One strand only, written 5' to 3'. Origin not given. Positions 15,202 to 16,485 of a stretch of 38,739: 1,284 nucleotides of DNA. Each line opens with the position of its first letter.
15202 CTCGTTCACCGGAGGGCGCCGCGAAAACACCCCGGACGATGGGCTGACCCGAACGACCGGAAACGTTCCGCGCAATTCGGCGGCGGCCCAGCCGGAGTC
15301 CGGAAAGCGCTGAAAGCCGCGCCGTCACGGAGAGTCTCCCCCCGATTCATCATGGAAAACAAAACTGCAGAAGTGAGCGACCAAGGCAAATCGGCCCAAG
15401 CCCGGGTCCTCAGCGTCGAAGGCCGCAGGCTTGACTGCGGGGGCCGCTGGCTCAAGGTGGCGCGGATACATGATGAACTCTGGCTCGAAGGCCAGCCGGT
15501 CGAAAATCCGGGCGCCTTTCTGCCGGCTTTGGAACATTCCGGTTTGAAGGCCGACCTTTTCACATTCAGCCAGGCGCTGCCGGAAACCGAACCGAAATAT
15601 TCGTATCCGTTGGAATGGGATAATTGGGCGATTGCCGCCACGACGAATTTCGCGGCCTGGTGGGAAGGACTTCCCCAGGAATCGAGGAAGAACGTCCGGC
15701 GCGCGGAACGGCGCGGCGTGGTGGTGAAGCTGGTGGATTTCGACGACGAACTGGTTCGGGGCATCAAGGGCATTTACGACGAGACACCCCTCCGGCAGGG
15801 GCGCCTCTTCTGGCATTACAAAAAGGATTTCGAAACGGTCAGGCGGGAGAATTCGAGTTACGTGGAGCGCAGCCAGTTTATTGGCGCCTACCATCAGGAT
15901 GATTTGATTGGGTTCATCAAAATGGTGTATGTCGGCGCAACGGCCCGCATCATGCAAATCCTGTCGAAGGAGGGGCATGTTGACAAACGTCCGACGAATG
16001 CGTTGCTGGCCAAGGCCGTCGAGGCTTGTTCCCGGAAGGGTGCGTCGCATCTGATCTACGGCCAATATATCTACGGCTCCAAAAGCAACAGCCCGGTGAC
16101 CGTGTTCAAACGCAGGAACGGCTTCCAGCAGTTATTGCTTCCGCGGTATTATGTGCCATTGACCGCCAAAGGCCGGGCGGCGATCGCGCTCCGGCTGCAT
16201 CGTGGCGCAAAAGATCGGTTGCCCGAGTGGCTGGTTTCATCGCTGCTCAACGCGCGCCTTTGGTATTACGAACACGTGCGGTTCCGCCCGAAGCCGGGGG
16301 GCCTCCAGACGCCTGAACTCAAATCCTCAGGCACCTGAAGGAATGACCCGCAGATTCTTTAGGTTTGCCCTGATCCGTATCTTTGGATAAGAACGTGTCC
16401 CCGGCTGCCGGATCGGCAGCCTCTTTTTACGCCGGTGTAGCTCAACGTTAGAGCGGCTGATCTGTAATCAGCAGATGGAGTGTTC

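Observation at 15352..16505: FemAB-like GNAT gene directly followed by a deviant tRNA: candidate aminoacyl-tRNA-dependent decoration of a polysaccharide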

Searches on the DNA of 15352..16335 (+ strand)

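Call 47: search_rna_families(source=L006, start=4500, end=7500, threshold=evalue, max_evalue=0.01, show_alignments=2)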
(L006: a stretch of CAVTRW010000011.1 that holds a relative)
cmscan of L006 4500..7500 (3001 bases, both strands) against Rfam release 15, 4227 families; matches with E-value up to 0.01: 3.
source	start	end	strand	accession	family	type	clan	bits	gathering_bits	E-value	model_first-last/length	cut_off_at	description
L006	7012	7083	+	RF00005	tRNA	Gene; tRNA;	CL00001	52.3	29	1.1e-09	1-71/71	no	tRNA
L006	5871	5960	+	RF01852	tRNA-Sec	Gene; tRNA;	CL00001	37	47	4.9e-05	1-91/91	no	Selenocysteine transfer RNA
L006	5914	5961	-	RF04351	Plastid-psbl-rps4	Cis-reg;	-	28.1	68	0.0046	1-53/53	no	Plastid-psbl-rps4 3UTR RNA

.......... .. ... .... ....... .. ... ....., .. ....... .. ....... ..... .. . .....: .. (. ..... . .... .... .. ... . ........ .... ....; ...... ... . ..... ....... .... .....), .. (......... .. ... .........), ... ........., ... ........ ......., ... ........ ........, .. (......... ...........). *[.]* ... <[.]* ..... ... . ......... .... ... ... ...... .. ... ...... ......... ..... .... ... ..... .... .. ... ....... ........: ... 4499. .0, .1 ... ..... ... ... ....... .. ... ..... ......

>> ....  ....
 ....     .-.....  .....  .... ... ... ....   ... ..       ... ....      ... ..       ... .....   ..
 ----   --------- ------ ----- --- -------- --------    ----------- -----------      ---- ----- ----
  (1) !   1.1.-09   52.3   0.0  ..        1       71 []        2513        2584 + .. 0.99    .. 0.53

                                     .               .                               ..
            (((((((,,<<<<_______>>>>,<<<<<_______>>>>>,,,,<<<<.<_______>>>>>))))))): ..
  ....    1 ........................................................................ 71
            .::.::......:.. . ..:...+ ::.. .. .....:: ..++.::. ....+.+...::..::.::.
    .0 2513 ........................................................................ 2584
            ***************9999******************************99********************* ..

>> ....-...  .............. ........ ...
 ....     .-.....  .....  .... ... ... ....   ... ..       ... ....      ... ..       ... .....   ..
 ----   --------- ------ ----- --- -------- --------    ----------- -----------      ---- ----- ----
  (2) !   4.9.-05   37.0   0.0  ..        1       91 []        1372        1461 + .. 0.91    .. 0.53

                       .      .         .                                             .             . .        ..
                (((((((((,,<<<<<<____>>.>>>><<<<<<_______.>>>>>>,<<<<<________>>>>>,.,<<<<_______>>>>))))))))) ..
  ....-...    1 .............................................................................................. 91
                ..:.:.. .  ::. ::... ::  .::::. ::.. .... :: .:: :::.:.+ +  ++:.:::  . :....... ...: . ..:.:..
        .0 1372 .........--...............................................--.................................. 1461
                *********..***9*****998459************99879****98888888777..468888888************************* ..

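Call 67: search_rna_families(sources=[L202, L204, L205, L206], threshold=evalue, max_evalue=0.001, show_alignments=4)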
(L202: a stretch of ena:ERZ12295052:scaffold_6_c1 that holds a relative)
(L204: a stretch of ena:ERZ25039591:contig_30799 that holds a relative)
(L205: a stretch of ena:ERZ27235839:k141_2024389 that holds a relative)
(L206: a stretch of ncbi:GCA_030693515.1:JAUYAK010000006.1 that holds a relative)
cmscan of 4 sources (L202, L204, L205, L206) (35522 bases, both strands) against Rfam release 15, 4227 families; matches with E-value up to 0.001: 2.
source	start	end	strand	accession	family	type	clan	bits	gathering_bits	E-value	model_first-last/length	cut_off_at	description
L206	4910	5000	+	RF01852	tRNA-Sec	Gene; tRNA;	CL00001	37.2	47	0.00051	1-91/91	no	Selenocysteine transfer RNA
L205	4915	4967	-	RF04351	Plastid-psbl-rps4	Cis-reg;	-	34.8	68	0.00082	1-53/53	no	Plastid-psbl-rps4 3UTR RNA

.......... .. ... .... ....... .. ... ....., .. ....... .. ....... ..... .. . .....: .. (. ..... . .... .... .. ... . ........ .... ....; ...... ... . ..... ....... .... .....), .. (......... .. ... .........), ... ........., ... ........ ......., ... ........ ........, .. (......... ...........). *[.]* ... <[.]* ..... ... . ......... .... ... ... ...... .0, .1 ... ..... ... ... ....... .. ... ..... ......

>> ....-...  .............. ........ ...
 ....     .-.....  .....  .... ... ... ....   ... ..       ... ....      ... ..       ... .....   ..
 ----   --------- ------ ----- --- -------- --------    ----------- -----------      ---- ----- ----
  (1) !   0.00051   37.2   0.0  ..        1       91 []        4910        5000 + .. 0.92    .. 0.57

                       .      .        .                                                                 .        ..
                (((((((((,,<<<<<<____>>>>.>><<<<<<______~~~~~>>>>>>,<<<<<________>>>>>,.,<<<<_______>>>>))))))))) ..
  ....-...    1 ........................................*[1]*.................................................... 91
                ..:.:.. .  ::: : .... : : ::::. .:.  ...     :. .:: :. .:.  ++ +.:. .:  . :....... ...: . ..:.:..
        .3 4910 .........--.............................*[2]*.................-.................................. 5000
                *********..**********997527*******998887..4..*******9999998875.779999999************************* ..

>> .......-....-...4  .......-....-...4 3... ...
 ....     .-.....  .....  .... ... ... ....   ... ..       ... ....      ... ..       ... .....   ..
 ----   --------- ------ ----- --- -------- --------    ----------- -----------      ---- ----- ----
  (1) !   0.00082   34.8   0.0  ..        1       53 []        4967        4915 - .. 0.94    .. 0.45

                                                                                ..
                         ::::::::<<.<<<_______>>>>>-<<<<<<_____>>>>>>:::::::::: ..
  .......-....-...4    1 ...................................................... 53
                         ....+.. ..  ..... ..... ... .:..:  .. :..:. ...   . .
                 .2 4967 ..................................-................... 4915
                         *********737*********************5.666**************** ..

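Call 86: search_rna_families(sources=[L054, L102, L184], threshold=gathering)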
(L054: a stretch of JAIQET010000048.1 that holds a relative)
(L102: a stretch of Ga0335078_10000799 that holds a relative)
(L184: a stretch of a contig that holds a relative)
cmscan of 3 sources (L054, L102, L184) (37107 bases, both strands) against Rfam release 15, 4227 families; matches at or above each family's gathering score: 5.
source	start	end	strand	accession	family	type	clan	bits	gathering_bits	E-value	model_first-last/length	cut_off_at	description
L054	5894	5966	+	RF00005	tRNA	Gene; tRNA;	CL00001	66.8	29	1.4e-12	1-71/71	no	tRNA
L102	7162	7233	-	RF00005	tRNA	Gene; tRNA;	CL00001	62.8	29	1.7e-11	1-71/71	no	tRNA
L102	4972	5043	-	RF00005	tRNA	Gene; tRNA;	CL00001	47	29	4e-07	1-71/71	no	tRNA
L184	10897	10969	-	RF00005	tRNA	Gene; tRNA;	CL00001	41.2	29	1.5e-05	1-71/71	no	tRNA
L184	3343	3413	-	RF00005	tRNA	Gene; tRNA;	CL00001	33.1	29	0.0026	1-70/71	no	tRNA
